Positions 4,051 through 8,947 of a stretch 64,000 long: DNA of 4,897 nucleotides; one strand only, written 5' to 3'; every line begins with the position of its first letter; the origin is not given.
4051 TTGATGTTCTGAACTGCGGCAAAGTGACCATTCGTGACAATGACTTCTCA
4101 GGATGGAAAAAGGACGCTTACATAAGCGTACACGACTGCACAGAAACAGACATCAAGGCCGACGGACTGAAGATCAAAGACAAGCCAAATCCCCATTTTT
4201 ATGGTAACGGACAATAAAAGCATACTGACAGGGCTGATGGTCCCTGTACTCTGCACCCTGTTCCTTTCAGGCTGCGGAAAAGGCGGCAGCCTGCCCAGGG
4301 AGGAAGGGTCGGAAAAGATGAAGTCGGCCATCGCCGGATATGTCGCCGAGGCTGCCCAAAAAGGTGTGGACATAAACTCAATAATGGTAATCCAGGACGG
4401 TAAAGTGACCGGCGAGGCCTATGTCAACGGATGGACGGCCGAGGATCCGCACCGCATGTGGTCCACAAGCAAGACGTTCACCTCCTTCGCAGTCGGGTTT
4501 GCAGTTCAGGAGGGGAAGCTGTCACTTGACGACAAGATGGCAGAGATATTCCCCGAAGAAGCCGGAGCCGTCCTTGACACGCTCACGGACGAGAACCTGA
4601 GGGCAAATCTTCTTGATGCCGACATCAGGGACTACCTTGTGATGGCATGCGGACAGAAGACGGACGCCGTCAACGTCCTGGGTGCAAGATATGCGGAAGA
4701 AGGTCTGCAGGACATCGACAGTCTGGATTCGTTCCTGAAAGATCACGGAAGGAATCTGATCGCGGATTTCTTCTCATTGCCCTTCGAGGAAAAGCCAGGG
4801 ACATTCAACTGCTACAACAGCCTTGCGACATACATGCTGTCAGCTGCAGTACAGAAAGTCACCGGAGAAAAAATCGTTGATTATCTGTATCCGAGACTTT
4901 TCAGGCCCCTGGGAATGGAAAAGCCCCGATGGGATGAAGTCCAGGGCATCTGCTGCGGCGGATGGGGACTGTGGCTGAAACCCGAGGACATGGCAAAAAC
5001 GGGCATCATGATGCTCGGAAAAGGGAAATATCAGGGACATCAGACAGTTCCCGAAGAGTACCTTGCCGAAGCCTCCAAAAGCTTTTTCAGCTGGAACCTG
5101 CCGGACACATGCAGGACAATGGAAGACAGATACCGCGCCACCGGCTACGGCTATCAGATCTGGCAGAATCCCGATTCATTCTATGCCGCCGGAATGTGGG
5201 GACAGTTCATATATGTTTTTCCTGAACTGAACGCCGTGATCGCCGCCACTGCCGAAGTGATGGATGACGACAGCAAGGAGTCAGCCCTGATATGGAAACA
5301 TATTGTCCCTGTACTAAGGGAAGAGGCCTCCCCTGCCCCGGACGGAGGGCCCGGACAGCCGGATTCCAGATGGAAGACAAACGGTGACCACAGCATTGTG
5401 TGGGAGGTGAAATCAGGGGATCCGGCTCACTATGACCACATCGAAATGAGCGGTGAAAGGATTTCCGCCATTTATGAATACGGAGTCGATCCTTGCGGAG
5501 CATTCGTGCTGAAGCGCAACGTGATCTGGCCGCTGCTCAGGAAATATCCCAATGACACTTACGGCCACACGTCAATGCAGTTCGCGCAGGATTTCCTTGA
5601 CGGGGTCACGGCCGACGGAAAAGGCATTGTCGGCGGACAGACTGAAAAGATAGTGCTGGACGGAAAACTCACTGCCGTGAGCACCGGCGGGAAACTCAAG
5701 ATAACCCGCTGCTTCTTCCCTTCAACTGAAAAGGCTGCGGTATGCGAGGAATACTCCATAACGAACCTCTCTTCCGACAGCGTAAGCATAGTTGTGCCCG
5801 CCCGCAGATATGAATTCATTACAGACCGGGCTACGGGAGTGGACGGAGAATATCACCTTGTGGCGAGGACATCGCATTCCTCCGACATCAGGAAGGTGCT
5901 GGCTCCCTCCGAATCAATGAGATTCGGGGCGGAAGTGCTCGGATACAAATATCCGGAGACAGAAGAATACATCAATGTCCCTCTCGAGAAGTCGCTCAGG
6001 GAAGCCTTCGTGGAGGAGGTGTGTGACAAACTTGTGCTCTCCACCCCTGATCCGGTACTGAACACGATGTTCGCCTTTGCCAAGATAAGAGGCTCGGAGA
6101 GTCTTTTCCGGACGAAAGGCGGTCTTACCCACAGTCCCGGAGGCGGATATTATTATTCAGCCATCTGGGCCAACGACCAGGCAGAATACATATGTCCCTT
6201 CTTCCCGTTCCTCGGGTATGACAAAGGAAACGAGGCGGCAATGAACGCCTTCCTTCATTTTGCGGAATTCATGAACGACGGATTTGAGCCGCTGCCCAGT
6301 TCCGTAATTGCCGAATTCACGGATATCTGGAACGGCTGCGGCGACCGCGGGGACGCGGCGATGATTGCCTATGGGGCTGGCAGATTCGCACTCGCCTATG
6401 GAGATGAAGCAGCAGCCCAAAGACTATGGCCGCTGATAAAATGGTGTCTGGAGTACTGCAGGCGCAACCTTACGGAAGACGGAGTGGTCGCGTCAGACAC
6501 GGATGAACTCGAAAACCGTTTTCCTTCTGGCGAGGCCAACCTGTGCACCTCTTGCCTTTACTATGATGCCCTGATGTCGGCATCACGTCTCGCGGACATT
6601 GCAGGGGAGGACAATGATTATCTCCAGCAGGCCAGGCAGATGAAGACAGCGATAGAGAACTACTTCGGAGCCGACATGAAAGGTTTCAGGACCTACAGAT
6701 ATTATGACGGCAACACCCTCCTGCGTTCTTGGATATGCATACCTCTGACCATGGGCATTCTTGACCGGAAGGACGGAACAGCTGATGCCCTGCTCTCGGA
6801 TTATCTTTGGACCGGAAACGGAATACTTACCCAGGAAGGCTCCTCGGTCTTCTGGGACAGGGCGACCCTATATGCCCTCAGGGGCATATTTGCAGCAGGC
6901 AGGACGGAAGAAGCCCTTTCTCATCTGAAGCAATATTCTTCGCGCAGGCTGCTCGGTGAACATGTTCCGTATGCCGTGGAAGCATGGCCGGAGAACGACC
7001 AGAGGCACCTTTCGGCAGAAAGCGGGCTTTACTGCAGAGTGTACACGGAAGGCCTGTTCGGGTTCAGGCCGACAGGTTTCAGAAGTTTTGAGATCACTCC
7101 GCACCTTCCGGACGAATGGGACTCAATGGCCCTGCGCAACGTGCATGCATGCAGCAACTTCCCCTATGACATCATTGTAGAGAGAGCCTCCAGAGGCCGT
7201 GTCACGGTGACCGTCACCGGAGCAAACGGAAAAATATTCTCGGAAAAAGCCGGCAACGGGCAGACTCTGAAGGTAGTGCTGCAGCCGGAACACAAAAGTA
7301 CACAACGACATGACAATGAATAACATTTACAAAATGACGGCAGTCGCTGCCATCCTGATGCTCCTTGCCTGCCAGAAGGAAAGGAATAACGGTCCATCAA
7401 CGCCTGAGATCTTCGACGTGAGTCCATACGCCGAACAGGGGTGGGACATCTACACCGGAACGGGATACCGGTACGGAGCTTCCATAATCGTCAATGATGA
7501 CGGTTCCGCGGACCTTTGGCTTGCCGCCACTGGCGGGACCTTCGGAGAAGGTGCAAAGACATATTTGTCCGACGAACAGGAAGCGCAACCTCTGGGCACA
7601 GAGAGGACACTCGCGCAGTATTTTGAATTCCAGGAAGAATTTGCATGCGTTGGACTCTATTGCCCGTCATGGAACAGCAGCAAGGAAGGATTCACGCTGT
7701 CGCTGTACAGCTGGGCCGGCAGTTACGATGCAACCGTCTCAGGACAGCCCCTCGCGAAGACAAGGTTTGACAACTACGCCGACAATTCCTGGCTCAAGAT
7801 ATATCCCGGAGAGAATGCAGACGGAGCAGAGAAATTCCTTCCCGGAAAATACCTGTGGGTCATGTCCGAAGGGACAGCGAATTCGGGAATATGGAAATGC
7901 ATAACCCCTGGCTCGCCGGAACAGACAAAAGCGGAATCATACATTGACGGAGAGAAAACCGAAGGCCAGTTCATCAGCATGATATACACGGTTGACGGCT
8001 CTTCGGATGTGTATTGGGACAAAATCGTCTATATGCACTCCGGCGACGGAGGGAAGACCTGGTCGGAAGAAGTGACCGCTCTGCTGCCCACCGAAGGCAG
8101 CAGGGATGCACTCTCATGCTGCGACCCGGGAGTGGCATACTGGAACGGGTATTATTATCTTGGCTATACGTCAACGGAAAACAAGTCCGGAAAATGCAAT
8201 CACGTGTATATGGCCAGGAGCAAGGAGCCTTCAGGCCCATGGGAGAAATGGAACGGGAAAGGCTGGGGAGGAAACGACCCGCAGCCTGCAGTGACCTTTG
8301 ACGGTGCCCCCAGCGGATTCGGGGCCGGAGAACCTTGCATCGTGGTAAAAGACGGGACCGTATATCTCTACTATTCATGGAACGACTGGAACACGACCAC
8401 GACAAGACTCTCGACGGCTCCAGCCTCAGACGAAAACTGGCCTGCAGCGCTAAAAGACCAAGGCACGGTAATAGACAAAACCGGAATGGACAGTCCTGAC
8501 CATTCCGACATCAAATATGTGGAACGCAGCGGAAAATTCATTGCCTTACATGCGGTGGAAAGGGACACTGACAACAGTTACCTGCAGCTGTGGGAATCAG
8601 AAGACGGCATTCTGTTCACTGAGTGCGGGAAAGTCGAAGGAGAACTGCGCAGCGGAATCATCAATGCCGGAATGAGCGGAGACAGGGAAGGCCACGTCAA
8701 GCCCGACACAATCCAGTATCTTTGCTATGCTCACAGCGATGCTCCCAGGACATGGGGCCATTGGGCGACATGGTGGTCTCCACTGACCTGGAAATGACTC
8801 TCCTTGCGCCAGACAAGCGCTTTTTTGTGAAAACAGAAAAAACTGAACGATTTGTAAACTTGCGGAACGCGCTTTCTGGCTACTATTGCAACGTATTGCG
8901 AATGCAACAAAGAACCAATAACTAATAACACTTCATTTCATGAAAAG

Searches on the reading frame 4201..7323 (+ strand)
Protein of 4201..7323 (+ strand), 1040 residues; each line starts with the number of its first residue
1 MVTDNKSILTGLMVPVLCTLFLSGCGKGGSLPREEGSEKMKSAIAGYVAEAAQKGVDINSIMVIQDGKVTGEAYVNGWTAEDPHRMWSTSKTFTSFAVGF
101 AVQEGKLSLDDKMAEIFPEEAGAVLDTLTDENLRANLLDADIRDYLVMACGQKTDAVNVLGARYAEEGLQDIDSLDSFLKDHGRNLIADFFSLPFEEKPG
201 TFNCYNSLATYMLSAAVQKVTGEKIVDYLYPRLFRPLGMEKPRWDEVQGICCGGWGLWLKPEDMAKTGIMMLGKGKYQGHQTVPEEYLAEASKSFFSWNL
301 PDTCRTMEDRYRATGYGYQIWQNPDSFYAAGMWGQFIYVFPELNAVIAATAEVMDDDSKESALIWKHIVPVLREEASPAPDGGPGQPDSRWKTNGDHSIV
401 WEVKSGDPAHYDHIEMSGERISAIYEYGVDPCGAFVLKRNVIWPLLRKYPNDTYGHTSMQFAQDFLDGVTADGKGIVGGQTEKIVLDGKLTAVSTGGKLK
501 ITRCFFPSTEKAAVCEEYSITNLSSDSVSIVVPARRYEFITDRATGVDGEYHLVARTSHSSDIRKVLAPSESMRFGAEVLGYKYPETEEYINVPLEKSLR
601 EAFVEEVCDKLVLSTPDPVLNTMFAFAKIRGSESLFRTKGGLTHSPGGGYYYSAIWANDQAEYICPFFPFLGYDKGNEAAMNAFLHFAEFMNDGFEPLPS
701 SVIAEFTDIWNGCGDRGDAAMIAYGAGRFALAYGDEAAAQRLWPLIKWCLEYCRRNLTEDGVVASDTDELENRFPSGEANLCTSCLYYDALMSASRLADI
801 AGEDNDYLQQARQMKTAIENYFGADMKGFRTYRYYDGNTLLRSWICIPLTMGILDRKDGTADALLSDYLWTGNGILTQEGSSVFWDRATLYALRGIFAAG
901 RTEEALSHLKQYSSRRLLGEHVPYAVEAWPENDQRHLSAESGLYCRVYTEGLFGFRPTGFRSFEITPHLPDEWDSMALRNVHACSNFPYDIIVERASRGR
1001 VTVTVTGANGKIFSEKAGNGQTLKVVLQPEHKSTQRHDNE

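Call 19: search_protein_families(library=pfam, proteins=[window:4201-7323:+], max_evalue=0.001)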
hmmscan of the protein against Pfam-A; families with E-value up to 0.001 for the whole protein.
window:4201-7323:+ (1040 aa): 2 families
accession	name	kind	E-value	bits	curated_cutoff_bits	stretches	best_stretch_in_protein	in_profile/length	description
PF00144.29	Beta-lactamase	-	3.8e-24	85.9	27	1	60-355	18-312/329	Beta-lactamase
PF17389.8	Bac_rhamnosid6H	-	0.00019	21.3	24.5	1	731-859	112-242/339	Bacterial alpha-L-rhamnosidase 6 hairpin glycosidase domain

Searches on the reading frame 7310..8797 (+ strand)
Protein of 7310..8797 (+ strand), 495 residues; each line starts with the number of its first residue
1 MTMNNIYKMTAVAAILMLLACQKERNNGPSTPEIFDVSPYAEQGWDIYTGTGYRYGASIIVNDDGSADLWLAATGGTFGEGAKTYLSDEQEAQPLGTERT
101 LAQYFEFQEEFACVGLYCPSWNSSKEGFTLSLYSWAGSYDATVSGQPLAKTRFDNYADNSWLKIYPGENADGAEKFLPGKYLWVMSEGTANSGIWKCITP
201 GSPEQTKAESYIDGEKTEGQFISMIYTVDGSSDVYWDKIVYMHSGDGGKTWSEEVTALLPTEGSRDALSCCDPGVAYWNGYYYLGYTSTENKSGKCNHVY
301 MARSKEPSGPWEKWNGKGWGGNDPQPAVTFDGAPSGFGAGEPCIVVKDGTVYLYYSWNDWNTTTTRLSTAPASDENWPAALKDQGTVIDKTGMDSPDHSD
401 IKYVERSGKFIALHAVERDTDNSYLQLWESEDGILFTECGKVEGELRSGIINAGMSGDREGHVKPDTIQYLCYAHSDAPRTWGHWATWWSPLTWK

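Call 19: search_protein_families(library=pfam, proteins=[window:7310-8797:+], max_evalue=0.001)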
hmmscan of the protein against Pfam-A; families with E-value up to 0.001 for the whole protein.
window:7310-8797:+ (495 aa): 1 family
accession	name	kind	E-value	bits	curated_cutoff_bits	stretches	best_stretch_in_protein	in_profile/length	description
PF04616.20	Glyco_hydro_43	-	2.2e-06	27.7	32.2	1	249-326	44-126/288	Glycosyl hydrolases family 43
